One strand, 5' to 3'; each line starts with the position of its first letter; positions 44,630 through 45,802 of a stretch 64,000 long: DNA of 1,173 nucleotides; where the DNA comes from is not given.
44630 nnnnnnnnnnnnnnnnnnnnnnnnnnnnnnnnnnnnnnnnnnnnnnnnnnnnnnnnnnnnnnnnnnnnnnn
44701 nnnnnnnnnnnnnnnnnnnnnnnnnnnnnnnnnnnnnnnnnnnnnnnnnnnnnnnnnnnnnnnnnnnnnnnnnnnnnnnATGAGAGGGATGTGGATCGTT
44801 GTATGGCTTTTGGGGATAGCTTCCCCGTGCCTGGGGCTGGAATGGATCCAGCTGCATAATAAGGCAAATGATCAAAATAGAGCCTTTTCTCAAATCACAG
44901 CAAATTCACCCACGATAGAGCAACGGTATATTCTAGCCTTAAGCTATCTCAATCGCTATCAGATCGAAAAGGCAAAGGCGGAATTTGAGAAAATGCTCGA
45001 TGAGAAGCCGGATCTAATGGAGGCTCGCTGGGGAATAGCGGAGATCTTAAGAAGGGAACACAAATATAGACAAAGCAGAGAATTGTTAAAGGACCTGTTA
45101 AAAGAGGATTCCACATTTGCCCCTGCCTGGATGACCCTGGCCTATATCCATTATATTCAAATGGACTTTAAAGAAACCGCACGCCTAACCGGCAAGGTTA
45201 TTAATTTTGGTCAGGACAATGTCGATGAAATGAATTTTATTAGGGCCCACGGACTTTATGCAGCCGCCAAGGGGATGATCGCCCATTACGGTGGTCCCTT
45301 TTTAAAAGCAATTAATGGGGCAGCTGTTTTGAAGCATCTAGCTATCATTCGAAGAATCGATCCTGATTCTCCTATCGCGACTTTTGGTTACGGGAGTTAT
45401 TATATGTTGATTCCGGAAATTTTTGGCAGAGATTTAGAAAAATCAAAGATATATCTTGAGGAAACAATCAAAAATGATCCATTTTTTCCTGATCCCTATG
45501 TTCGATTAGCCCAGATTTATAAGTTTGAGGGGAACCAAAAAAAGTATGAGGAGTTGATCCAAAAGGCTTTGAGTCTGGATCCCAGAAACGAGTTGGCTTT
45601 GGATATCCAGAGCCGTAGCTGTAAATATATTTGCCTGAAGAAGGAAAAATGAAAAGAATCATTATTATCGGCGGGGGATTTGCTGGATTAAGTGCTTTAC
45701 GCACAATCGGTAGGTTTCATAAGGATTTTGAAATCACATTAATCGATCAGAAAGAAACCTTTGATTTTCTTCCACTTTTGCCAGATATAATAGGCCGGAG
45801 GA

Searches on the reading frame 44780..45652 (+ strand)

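Call 8: search_protein_families(library=ncbifam, proteins=[window:44780-45652:+], max_evalue=0.001)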
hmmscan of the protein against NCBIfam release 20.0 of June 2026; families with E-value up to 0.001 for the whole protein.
window:44780-45652:+ (290 aa): 8 families
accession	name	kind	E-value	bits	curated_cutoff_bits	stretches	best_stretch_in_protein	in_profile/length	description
TIGR02917.1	PEP_TPR_lipo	equivalog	7.8e-13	47.2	312.2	1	46-147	125-226/899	XrtA/PEP-CTERM system TPR-repeat protein PrsT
TIGR02521.1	type_IV_pilW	equivalog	2.9e-10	40.1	154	0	42-96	27-81/234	type IV pilus biogenesis/stability protein PilW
NF040959.1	MamA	equivalog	1.1e-06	28.3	200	0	45-112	70-137/204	magnetosome protein MamA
NF033758.1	gliding_GltE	equivalog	2.6e-06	26.7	225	0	41-121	219-297/411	adventurous gliding motility TPR repeat lipoprotein GltE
NF047371.1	FlcA_CTERM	equivalog_domain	5e-05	22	300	0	50-111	159-221/646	periplasmic flagellar collar protein FlcA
NF033920.0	C39_PA2778_fam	equivalog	0.00042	19.8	150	0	47-133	156-243/255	PA2778 family cysteine peptidase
TIGR03939.1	PGA_TPR_OMP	equivalog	0.00049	18.4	366.65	0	48-125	88-165/800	poly-beta-1,6 N-acetyl-D-glucosamine export porin PgaA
NF033762.1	social_mot_Tgl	equivalog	0.00076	18.9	225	0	47-142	32-128/252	social motility TPR repeat lipoprotein Tgl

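Call 9: search_protein_families(library=pfam, proteins=[window:44780-45652:+], max_evalue=0.001)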
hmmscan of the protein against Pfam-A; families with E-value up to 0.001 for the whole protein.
window:44780-45652:+ (290 aa): 10 families
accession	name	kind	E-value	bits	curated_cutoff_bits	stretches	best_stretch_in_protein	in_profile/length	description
PF13428.12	TPR_14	-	1.1e-09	38.4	23.5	0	238-274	2-38/44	Tetratricopeptide repeat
PF14559.12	TPR_19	-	1.4e-07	32.1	25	1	61-118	6-63/68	Tetratricopeptide repeat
PF13431.12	TPR_17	-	2.1e-07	31.1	24.4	0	226-256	2-29/34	Tetratricopeptide repeat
PF13181.12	TPR_8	-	3.3e-07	30.4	25.7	1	240-270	4-34/34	Tetratricopeptide repeat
PF07719.23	TPR_2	-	1.6e-06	28.2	27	0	50-78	5-33/34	Tetratricopeptide repeat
PF12569.14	NatA_aux_su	-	7.8e-06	25.5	33.3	0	217-269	206-258/515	N-terminal acetyltransferase A, auxiliary subunit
PF23914.1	TPR_CcmH_CycH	-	4.5e-05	23.8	42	1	58-135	62-142/158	Cytochrome c-type biogenesis protein H TPR domain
PF13432.12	TPR_16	-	0.00016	22.5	32.7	0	52-92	3-43/65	Tetratricopeptide repeat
PF25062.1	ARM_TT21_N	-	0.00031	21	40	0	60-132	146-220/222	Tetratricopeptide repeat protein 21 N-terminal ARM repeat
PF16811.11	TAtT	-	0.00032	20.5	26.5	0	204-272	169-243/263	TRAP transporter T-component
